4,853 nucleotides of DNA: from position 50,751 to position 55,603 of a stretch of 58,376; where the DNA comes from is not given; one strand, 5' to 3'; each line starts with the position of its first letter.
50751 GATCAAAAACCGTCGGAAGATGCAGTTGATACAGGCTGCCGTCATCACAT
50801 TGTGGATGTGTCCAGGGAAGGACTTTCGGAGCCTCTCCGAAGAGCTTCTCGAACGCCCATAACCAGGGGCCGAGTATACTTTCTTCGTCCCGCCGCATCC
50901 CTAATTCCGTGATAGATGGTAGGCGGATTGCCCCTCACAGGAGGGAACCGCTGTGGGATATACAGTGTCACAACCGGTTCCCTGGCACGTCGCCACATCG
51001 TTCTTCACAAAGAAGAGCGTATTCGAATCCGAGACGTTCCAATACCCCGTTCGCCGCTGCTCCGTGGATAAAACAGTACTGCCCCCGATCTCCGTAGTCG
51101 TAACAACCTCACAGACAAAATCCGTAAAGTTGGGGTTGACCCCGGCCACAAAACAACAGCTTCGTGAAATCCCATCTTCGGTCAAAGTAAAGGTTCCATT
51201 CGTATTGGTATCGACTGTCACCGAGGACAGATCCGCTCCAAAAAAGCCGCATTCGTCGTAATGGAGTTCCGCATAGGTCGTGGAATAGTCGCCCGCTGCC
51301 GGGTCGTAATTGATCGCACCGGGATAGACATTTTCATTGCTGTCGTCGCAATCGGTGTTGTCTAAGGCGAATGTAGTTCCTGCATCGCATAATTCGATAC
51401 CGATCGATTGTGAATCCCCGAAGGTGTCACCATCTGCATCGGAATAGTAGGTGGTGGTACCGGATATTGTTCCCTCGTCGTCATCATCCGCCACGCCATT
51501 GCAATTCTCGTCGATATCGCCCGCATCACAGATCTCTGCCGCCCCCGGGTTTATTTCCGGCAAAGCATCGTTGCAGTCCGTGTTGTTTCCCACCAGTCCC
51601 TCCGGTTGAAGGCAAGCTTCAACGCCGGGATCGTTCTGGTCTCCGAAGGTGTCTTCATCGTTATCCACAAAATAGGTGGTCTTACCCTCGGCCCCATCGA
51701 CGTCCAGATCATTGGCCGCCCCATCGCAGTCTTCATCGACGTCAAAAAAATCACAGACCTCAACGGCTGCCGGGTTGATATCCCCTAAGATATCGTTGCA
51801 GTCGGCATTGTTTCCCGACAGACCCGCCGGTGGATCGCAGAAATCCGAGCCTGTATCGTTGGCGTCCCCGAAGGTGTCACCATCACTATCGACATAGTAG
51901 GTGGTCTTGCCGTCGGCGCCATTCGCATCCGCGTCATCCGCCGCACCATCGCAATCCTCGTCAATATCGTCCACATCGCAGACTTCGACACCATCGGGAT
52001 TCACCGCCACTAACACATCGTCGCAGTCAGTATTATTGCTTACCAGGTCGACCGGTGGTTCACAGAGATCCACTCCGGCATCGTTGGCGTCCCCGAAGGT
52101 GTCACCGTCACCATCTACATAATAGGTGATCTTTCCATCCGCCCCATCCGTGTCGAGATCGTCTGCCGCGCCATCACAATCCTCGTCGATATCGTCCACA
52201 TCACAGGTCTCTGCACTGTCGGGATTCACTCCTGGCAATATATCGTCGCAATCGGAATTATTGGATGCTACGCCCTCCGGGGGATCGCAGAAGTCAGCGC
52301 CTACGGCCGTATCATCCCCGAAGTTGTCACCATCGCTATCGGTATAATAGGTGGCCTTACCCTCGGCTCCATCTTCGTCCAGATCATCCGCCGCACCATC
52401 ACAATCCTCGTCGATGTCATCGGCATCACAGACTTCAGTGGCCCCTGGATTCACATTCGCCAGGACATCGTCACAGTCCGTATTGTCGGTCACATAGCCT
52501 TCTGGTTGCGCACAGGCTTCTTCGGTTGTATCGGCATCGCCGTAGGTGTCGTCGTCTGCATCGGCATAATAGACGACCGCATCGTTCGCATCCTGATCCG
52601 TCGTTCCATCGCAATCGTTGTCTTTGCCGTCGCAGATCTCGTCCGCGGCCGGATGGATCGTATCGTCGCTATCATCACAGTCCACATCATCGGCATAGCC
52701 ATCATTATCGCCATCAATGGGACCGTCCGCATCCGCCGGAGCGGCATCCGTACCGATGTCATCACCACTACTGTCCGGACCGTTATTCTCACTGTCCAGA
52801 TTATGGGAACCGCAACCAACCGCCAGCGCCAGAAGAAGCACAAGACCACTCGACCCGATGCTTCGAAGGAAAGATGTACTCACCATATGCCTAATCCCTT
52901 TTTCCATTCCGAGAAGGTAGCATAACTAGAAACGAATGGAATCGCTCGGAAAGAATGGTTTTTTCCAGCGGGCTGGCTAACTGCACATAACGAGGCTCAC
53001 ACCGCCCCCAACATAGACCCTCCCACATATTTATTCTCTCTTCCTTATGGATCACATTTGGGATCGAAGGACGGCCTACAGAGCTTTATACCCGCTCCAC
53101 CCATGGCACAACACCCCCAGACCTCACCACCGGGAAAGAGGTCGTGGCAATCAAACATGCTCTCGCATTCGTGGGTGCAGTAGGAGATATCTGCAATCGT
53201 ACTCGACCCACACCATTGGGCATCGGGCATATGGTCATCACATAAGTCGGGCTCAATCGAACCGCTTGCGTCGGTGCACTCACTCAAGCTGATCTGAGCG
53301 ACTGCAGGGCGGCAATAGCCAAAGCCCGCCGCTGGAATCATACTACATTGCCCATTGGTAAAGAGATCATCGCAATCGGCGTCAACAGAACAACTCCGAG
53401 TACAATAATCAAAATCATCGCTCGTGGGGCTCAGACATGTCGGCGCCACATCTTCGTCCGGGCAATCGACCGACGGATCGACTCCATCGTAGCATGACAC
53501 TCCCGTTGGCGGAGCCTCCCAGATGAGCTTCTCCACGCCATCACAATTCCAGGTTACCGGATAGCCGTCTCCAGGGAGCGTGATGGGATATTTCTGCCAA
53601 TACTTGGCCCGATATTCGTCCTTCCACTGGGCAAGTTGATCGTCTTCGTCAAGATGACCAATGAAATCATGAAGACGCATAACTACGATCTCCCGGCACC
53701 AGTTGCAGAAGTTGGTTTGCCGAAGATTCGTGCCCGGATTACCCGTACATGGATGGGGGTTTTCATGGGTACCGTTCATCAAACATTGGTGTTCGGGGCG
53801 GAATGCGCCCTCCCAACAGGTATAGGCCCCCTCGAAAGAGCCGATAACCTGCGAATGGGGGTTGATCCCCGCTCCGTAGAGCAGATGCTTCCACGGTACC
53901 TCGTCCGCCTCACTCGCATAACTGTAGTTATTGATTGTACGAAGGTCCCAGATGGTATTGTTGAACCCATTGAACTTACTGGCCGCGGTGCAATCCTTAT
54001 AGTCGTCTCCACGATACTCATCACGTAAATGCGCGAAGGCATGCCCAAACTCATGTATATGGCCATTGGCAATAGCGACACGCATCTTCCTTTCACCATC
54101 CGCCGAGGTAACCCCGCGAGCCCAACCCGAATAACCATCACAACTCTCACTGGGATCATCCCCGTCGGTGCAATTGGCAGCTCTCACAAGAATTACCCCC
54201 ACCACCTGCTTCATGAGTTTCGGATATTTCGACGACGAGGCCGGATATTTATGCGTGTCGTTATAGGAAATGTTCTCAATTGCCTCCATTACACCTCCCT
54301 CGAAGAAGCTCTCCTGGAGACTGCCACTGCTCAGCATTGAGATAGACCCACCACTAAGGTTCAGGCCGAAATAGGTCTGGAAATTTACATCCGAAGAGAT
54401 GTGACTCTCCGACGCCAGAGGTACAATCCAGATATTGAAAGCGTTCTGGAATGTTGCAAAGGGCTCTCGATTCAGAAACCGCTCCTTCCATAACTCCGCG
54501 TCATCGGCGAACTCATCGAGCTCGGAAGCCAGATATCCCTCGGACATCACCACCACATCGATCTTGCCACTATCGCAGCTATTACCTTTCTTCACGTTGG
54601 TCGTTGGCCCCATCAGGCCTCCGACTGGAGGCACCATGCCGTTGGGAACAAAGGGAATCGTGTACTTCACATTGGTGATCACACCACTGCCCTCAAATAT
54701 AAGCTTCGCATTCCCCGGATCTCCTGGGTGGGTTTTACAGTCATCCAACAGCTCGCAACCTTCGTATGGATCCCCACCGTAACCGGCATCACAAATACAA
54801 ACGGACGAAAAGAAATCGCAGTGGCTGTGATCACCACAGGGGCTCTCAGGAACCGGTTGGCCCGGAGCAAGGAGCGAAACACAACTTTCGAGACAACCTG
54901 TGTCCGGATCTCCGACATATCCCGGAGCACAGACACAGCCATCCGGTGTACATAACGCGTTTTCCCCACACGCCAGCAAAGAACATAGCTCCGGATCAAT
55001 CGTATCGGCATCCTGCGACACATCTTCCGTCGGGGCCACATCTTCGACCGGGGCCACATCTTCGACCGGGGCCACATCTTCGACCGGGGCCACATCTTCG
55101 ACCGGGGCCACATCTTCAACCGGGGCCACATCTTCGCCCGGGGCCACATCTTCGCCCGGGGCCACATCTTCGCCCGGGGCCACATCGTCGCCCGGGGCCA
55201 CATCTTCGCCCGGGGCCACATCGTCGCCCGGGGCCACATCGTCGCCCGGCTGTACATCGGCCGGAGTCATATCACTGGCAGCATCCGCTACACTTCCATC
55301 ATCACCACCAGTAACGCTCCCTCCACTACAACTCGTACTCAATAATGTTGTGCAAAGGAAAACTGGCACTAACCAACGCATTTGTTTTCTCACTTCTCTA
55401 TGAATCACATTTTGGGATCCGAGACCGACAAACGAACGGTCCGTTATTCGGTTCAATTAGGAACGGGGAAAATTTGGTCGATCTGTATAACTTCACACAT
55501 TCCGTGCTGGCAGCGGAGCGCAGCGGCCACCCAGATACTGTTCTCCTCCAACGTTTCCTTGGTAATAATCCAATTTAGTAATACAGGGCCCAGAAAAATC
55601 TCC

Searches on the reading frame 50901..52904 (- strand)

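Call 42: search_protein_families(library=pfam, proteins=[window:50901-52904:-], max_evalue=0.001)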
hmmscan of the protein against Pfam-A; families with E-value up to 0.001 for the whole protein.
window:50901-52904:- (667 aa): 1 family
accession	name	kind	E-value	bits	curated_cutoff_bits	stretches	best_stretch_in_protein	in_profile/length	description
PF11617.13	Cu-binding_MopE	-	1.4e-36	124.8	27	3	75-103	1-29/30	Putative metal-binding motif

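Call 83: search_protein_families(library=ncbifam, proteins=[window:50901-52904:-], max_evalue=0.01)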
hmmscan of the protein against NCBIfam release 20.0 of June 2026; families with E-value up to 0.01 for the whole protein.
window:50901-52904:- (667 aa): 0 families

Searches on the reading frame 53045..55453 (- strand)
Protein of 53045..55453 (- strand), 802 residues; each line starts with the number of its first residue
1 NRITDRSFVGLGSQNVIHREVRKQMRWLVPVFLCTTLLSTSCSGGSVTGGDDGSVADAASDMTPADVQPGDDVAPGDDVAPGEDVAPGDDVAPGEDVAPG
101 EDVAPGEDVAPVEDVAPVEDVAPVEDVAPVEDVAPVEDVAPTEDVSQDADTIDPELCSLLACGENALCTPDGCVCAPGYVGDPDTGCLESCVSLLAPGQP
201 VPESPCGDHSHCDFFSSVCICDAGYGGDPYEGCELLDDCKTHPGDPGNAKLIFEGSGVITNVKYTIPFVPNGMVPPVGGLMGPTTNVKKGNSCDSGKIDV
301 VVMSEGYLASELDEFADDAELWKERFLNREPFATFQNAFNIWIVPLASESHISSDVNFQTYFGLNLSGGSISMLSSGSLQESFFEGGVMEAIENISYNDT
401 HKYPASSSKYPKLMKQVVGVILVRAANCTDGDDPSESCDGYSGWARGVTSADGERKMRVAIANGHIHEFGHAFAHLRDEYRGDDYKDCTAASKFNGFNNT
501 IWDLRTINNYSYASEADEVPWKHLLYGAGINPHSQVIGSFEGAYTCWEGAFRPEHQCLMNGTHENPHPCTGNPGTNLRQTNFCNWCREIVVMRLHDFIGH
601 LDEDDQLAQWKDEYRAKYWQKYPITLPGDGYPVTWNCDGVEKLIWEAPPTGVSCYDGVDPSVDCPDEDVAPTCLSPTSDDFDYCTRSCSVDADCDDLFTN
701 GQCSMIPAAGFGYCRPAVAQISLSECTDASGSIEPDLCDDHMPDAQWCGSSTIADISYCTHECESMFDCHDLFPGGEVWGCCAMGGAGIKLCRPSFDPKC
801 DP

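Call 42: search_protein_families(library=pfam, proteins=[window:53045-55453:-], max_evalue=0.001)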
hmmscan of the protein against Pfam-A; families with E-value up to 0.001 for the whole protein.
window:53045-55453:- (802 aa): 2 families
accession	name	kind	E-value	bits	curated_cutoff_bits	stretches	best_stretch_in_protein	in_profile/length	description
PF09471.16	Peptidase_M64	-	1.9e-15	57.3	26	1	294-353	9-69/302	IgA Peptidase M64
PF20854.2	LED_rpt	-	0.00019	21.7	59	1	95-146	5-56/176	LED repeat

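Call 83: search_protein_families(library=ncbifam, proteins=[window:53045-55453:-], max_evalue=0.01)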
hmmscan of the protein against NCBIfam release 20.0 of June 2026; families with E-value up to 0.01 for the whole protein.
window:53045-55453:- (802 aa): 0 families
